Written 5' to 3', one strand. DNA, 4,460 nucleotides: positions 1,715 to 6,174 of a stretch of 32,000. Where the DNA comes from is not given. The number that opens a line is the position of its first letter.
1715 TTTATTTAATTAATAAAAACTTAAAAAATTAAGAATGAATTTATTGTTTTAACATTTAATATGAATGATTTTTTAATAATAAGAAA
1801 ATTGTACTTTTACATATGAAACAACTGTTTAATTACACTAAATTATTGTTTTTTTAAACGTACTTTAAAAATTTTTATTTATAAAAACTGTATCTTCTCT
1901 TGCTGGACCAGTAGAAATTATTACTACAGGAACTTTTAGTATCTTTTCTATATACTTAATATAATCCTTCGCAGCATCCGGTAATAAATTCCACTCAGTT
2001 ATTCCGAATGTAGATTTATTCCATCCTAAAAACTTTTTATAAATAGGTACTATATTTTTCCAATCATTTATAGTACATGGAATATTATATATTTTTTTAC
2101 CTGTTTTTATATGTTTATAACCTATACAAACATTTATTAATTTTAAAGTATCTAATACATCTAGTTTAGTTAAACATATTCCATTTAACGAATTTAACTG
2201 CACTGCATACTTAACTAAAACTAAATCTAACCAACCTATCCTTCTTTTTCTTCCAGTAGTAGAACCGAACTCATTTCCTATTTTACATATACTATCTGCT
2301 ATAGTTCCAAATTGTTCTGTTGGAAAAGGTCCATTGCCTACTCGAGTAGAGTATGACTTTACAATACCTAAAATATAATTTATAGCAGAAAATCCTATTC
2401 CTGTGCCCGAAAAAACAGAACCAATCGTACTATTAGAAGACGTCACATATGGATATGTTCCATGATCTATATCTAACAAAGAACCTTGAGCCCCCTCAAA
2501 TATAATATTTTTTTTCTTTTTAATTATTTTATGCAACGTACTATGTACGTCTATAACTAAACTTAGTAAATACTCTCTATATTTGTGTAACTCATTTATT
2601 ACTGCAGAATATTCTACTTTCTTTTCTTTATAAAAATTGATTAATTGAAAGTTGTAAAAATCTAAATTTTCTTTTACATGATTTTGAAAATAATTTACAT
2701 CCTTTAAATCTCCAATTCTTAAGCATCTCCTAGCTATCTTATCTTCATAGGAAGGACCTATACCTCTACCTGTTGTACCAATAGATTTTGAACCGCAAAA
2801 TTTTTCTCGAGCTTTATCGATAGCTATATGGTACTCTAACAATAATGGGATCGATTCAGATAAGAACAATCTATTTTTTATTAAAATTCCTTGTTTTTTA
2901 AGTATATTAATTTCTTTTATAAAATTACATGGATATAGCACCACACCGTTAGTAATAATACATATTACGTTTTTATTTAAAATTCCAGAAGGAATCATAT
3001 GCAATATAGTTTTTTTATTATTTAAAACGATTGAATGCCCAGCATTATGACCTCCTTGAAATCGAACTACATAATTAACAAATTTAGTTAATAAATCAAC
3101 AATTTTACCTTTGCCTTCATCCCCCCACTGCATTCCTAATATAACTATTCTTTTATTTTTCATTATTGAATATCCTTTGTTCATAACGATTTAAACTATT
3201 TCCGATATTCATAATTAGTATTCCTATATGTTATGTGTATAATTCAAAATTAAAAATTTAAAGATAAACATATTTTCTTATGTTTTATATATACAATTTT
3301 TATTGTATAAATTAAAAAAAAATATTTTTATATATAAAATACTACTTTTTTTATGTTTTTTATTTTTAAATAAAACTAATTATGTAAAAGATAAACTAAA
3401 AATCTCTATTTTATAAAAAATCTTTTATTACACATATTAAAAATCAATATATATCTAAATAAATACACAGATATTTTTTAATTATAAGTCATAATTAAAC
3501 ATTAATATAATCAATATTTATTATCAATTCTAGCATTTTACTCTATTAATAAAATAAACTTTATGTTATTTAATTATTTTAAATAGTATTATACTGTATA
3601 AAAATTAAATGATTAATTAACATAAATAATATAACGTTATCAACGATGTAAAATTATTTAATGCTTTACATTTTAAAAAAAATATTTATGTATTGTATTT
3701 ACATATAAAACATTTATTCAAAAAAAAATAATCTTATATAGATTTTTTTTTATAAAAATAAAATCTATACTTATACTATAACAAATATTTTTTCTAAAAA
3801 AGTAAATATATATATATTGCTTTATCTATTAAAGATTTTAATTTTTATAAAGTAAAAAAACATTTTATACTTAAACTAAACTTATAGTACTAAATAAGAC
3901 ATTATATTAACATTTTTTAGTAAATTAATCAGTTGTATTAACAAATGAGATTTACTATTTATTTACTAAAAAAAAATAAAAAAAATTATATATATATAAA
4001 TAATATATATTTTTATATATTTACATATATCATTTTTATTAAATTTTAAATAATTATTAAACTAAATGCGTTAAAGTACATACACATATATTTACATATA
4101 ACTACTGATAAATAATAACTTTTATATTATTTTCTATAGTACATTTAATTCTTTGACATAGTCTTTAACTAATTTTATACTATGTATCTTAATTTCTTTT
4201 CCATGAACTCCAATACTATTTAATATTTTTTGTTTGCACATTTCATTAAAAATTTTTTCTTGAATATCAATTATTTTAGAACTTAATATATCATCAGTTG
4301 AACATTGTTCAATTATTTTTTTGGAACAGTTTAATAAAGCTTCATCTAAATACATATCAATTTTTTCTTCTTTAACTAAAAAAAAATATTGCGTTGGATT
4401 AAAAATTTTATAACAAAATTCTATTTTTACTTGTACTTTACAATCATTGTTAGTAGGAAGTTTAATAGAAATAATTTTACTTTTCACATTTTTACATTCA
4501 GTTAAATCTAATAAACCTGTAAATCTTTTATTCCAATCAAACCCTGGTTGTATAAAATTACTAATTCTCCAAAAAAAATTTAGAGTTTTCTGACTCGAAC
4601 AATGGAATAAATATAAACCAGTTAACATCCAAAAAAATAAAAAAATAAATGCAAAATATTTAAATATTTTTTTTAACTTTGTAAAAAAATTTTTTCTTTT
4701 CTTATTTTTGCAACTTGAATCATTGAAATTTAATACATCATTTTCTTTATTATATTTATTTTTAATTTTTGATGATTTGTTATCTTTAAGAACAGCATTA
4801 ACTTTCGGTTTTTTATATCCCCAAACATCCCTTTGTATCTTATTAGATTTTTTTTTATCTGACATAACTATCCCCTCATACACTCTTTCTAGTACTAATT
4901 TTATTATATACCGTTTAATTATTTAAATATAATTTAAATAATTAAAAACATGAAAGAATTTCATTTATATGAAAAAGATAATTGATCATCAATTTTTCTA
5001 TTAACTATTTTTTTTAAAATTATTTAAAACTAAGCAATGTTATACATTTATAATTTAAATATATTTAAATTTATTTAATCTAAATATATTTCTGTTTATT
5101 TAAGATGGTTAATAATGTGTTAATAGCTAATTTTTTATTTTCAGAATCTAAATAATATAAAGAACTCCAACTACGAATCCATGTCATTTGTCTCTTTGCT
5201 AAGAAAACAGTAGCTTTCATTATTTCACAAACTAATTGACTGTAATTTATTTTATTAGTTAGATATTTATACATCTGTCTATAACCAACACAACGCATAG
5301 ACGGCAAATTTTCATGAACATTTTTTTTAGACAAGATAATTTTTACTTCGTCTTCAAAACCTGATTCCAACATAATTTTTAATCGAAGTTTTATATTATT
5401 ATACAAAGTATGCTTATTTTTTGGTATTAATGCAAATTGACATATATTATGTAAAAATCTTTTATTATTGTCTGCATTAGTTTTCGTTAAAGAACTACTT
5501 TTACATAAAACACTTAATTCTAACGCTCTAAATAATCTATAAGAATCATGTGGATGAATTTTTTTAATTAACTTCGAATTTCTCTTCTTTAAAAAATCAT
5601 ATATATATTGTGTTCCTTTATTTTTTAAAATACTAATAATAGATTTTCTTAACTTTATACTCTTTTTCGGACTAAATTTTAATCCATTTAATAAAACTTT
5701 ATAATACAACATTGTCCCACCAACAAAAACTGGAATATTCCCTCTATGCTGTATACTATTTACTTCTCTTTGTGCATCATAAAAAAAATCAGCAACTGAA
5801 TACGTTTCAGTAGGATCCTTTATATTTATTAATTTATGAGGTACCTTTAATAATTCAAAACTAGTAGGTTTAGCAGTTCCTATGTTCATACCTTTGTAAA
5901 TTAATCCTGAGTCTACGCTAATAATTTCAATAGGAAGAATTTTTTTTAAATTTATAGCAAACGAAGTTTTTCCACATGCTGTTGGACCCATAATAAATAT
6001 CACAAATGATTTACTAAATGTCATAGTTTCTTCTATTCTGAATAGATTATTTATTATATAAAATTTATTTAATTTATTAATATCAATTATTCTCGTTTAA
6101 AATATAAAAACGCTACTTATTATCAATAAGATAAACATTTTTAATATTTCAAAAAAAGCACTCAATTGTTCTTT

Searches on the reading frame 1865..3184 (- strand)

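Call 22: search_protein_families(library=ncbifam, proteins=[window:1865-3184:-], max_evalue=0.00001)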
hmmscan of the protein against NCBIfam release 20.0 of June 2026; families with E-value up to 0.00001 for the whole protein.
window:1865-3184:- (439 aa): 6 families
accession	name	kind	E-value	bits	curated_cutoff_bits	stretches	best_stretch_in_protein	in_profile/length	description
NF002223.0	PRK01117.1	equivalog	1.6e-177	590.6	402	1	11-438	2-427/430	adenylosuccinate synthase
TIGR00184.1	purA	equivalog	5.2e-166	552.7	395.55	1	14-438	1-423/425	adenylosuccinate synthase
NF010355.0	PRK13783.1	equivalog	8e-114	380.9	445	1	12-432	2-401/404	adenylosuccinate synthase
NF010357.0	PRK13785.1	equivalog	2e-99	333.3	700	1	13-438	3-453/455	adenylosuccinate synthase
NF003295.0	PRK04293.1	equivalog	7.2e-75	252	368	3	203-346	146-287/337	adenylosuccinate synthetase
NF038379.2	amino_Aden_PurZ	exception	6.4e-33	114.2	300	1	14-331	3-292/293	succino-amino-deoxyadenylate synthase PurZ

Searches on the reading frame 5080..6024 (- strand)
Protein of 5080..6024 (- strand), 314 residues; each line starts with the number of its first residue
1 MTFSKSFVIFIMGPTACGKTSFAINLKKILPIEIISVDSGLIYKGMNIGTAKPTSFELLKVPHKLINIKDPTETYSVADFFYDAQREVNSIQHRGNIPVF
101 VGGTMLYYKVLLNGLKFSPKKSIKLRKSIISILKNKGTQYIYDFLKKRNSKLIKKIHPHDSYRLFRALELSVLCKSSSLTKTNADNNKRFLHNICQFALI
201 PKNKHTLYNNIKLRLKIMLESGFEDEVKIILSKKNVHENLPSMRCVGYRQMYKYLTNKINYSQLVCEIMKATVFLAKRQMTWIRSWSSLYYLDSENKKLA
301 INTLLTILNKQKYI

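Call 22: search_protein_families(library=ncbifam, proteins=[window:5080-6024:-], max_evalue=0.00001)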
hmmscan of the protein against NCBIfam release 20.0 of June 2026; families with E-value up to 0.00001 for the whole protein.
window:5080-6024:- (314 aa): 1 family
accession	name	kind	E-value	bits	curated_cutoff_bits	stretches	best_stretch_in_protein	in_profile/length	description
TIGR00174.1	miaA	equivalog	2.8e-87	292.7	148.65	1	8-296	1-287/288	tRNA (adenosine(37)-N6)-dimethylallyltransferase MiaA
